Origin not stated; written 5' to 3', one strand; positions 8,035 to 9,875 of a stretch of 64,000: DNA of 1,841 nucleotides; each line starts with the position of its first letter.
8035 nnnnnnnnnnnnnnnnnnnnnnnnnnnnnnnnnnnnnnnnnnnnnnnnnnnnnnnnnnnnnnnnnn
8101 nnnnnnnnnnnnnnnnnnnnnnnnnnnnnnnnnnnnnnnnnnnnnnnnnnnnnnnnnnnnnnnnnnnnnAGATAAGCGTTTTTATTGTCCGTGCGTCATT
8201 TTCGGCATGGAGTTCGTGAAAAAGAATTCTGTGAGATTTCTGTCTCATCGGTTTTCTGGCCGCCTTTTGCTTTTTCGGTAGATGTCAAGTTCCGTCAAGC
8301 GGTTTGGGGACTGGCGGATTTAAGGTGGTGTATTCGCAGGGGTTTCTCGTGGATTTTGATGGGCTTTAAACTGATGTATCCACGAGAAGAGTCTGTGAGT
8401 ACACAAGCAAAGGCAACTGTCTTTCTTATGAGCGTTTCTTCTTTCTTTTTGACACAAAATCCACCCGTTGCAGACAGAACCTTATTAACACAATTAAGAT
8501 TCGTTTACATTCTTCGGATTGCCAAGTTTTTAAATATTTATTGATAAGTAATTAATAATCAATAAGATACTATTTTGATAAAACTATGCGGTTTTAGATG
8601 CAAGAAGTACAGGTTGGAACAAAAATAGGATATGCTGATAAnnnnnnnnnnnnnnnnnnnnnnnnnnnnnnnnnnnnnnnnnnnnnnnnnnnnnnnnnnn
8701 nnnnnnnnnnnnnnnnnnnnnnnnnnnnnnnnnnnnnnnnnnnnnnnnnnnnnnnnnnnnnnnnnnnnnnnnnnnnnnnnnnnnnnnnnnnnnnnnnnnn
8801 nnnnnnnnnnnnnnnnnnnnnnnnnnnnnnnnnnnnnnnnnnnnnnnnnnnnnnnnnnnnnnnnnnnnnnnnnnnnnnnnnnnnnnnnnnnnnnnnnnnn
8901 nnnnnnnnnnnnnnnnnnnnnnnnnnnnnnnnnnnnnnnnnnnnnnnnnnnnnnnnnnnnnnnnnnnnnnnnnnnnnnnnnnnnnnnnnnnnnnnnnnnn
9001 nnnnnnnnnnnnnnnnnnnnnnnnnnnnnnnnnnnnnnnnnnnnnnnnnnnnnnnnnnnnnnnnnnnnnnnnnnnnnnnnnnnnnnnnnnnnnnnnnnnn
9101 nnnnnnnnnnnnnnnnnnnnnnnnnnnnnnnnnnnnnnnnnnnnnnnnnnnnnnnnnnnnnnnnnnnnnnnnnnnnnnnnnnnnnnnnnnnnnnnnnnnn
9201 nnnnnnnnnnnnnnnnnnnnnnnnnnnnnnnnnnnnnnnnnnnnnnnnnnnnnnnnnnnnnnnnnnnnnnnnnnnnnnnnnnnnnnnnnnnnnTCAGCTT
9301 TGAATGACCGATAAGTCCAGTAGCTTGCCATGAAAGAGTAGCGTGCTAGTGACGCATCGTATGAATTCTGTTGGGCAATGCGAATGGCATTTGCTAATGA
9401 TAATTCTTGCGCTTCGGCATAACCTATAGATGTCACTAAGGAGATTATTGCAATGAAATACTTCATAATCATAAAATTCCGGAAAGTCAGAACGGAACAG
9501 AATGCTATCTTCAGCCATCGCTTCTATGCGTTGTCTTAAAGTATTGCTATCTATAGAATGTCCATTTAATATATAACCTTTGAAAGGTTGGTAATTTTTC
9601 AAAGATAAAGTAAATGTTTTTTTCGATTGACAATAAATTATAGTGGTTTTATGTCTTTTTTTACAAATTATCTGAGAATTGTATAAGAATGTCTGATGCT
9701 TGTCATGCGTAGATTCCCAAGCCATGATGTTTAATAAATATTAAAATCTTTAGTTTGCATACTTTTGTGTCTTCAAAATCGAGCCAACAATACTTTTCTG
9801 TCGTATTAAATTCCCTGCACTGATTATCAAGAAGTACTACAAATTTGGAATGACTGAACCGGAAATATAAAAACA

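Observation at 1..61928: One 0.8-1.2 kb noncoding element is present nine times and fills about one eighth of the window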

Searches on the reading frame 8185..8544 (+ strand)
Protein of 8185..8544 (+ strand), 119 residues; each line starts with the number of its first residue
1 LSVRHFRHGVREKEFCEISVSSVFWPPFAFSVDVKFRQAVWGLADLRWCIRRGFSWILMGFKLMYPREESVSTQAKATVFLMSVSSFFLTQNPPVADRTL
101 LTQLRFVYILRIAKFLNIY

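Call 95: search_protein_families(library=pfam, proteins=[window:8185-8544:+])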
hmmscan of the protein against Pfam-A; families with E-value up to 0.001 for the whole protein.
window:8185-8544:+ (119 aa): 0 families

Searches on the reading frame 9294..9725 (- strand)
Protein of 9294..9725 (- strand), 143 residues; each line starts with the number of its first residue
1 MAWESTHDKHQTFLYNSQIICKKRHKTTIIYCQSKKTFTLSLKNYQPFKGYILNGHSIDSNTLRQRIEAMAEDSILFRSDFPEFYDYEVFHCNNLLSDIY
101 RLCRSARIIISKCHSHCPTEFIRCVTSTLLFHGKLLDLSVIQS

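Call 78: search_protein_families(library=pfam, proteins=[window:9294-9725:-])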
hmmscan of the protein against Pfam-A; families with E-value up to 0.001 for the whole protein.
window:9294-9725:- (143 aa): 0 families
